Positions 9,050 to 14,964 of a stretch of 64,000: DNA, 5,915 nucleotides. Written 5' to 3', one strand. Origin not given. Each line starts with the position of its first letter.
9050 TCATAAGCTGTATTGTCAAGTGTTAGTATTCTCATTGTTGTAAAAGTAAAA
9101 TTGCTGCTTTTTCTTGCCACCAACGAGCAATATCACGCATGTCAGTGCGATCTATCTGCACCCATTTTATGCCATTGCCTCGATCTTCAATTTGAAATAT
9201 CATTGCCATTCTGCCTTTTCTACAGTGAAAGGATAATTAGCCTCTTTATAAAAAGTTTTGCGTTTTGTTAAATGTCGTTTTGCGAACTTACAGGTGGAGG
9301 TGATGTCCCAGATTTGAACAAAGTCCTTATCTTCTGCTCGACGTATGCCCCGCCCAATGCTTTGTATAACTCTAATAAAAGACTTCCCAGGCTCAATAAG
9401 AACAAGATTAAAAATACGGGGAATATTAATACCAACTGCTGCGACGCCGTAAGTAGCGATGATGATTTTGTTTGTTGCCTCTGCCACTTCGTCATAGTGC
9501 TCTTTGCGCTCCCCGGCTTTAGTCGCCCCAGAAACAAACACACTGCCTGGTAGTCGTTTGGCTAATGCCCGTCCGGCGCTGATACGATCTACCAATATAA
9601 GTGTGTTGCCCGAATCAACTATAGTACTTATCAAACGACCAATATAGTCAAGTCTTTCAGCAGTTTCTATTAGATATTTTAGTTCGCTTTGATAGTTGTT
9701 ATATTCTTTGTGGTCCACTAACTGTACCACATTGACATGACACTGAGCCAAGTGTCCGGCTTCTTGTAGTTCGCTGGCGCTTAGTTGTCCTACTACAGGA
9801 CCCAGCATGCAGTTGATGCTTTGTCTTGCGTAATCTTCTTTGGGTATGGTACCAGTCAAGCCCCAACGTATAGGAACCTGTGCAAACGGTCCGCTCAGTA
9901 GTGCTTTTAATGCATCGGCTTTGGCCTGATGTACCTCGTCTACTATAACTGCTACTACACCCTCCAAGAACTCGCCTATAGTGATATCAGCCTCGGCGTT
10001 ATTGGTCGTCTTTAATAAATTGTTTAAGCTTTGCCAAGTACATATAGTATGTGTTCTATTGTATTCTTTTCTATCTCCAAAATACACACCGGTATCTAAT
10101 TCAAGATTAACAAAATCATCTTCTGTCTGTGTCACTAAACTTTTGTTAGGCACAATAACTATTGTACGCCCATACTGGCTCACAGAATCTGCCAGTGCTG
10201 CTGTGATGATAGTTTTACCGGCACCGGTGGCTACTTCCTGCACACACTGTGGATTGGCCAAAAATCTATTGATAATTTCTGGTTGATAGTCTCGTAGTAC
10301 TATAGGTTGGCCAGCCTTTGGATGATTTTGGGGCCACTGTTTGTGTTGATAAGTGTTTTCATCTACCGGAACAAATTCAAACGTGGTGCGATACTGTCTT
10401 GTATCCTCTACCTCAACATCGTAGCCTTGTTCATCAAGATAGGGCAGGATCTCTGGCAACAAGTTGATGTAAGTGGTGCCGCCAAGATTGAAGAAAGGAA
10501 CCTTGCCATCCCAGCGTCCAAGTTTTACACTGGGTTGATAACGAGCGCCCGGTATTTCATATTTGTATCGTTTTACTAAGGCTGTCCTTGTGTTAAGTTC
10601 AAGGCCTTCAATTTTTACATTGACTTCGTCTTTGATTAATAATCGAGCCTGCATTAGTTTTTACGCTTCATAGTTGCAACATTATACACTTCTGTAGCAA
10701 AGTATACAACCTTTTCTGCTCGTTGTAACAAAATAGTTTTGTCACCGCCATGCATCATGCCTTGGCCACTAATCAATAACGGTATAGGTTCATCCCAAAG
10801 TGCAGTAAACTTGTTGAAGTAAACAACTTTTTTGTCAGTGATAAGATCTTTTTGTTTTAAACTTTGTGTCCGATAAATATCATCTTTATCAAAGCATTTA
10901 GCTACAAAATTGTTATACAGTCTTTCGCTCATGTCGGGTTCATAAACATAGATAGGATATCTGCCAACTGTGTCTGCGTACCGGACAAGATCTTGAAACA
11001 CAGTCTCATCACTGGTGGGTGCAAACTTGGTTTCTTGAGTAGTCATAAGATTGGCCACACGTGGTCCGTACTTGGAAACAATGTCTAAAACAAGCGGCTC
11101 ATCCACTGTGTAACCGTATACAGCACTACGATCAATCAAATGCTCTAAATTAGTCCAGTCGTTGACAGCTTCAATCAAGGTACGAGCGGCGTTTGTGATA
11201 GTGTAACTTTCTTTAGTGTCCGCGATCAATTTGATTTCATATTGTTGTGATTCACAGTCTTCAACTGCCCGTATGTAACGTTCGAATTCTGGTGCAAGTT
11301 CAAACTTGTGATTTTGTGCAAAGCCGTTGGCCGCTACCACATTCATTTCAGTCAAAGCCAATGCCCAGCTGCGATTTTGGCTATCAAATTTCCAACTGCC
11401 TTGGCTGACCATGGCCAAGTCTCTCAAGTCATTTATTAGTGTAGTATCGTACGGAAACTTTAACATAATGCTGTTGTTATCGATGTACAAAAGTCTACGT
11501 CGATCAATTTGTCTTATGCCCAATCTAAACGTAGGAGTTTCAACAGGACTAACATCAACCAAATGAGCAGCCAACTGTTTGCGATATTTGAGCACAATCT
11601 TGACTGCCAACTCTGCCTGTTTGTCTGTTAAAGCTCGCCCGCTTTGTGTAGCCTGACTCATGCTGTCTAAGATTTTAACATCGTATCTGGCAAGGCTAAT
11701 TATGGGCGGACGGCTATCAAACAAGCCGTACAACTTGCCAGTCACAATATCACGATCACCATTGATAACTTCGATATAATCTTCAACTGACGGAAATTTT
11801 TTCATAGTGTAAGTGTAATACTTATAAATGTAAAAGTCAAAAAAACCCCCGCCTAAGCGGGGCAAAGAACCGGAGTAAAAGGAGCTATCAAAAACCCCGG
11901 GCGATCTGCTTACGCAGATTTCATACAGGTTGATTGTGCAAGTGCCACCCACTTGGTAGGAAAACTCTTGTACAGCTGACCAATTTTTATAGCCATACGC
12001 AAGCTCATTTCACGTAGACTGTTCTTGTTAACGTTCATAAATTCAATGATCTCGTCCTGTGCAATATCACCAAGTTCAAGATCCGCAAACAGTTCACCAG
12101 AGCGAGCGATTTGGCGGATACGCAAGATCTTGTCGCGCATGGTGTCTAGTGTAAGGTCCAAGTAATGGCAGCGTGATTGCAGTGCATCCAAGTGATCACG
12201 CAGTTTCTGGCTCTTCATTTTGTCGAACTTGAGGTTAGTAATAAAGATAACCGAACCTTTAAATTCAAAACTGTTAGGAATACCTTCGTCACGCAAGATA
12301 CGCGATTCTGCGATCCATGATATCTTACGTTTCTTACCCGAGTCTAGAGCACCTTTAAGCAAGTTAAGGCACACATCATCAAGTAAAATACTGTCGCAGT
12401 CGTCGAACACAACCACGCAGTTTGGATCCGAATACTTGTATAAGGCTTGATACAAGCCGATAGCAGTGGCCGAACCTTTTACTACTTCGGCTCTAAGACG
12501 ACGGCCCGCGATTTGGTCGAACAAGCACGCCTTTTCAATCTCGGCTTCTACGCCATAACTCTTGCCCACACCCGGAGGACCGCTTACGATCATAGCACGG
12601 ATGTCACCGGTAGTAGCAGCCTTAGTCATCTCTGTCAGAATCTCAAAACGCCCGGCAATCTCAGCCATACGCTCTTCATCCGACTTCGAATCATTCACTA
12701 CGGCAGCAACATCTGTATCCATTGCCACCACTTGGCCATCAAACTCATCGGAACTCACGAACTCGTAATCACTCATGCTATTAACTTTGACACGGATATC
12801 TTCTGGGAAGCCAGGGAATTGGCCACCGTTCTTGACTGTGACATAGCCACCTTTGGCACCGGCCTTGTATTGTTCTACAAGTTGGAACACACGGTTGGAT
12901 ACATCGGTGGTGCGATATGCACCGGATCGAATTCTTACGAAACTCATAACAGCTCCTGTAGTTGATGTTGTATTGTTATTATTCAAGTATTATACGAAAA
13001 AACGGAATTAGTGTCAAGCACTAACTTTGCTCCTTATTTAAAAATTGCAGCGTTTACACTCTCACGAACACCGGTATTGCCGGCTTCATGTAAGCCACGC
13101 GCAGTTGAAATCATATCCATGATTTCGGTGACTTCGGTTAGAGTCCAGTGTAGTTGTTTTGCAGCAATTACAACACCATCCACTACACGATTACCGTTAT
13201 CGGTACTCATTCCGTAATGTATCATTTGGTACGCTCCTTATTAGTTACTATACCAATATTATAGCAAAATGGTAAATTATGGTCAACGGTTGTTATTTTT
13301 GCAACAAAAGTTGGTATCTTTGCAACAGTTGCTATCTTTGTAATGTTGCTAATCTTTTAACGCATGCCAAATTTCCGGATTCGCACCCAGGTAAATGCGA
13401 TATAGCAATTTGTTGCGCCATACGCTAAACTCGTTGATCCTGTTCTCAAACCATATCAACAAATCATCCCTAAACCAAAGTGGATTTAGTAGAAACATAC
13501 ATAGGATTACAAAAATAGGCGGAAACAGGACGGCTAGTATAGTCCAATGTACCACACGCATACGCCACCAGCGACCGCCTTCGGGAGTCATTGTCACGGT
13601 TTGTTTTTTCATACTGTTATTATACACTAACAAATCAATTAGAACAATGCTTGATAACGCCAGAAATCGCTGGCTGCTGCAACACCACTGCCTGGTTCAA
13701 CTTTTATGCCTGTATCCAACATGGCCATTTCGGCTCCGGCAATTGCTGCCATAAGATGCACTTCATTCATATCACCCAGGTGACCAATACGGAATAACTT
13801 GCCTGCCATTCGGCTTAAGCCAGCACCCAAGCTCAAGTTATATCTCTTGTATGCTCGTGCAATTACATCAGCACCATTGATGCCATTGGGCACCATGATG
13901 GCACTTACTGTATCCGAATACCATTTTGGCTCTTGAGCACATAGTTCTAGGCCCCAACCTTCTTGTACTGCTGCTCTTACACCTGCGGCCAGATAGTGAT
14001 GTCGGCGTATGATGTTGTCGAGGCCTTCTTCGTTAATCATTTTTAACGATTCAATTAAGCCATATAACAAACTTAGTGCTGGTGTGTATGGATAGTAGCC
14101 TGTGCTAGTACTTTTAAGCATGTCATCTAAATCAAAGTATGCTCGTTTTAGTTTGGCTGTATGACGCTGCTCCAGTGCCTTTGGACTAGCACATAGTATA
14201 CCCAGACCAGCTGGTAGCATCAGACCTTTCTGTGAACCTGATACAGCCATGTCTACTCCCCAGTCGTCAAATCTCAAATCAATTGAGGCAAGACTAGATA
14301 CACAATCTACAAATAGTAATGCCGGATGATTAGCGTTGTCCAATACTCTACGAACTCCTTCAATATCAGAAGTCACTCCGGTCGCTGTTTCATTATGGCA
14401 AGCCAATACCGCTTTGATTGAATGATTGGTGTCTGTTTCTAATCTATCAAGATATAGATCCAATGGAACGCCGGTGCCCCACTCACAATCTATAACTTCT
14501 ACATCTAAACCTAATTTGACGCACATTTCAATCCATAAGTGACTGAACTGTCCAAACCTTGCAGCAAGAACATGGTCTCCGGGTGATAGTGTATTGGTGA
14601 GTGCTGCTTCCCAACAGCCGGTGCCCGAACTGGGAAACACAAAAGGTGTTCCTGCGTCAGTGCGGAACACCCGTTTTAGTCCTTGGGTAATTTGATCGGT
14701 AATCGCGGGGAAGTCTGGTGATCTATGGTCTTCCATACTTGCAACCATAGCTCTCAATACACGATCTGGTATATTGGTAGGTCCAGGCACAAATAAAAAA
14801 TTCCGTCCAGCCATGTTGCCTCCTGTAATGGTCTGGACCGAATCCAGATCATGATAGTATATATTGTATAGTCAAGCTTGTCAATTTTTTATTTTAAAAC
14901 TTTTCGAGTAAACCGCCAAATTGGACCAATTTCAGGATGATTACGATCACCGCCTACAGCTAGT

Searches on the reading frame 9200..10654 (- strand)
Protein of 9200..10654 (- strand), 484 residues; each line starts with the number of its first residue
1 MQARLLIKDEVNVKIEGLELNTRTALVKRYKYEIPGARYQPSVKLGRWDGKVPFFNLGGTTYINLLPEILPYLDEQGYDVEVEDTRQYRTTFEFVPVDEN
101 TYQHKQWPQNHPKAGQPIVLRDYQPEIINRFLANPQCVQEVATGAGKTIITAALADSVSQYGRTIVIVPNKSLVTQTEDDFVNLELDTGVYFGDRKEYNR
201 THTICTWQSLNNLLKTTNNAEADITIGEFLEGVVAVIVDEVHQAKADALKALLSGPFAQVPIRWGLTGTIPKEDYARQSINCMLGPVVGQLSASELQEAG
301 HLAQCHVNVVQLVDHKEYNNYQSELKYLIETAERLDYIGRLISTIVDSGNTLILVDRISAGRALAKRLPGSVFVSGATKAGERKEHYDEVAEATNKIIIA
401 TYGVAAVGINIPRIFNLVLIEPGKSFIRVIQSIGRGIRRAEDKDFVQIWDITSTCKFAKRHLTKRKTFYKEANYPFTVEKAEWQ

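Call 65: search_protein_families(library=phrogs, proteins=[window:9200-10654:-], max_evalue=0.00001)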
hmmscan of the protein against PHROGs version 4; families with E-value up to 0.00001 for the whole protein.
window:9200-10654:- (484 aa): 8 families
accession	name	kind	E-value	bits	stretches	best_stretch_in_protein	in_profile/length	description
phrog_16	-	DNA, RNA and nucleotide metabolism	2.7e-76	258.6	2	112-470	265-613/986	DNA helicase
phrog_9690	-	DNA, RNA and nucleotide metabolism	6.4e-48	164.3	1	227-477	35-300/306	DNA helicase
phrog_16259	-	DNA, RNA and nucleotide metabolism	3.9e-29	102.9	1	4-269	5-260/330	DNA helicase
phrog_62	-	DNA, RNA and nucleotide metabolism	2.1e-21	76.2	2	104-269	679-848/1881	DNA helicase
phrog_17901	-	DNA, RNA and nucleotide metabolism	4e-13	50.7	1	391-476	7-98/109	DNA helicase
phrog_2488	-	DNA, RNA and nucleotide metabolism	4.1e-08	33.4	0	117-199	19-107/579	DNA helicase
phrog_14619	-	DNA, RNA and nucleotide metabolism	2.3e-06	28.3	1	36-157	39-157/314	DNA helicase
phrog_16694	-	unknown function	6.5e-06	25.3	0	398-452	619-675/1010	-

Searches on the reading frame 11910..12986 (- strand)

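Call 3: search_protein_families(library=pfam, proteins=[window:11910-12986:-], max_evalue=1)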
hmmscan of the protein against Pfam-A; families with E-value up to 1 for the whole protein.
window:11910-12986:- (358 aa): 4 families
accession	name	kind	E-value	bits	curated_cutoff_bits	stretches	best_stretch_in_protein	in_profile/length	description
PF00004.35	AAA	-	3.1e-05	24.9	21.2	1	132-220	1-98/131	ATPase family associated with various cellular activities (AAA)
PF13191.12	AAA_16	-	0.00019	22.4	32.6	1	115-147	10-42/167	AAA ATPase domain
PF14073.11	Cep57_CLD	-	0.056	13.9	28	1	256-286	56-86/178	Centrosome localisation domain of Cep57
PF13401.12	AAA_22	-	0.27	12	27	0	131-148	7-24/130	AAA domain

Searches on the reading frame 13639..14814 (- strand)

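Call 3: search_protein_families(library=pfam, proteins=[window:13639-14814:-], max_evalue=1)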
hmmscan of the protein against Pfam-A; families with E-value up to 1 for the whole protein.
window:13639-14814:- (391 aa): 3 families
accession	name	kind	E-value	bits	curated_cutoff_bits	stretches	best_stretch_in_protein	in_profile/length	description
PF00266.25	Aminotran_5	-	1.8e-26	93.4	21.5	1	6-318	2-325/371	Aminotransferase class-V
PF01053.26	Cys_Met_Meta_PP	-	0.062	12.3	27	1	56-172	68-175/381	Cys/Met metabolism PLP-dependent enzyme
PF08323.17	Glyco_transf_5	-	0.069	13.3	22.7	1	84-150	108-176/239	Starch synthase catalytic domain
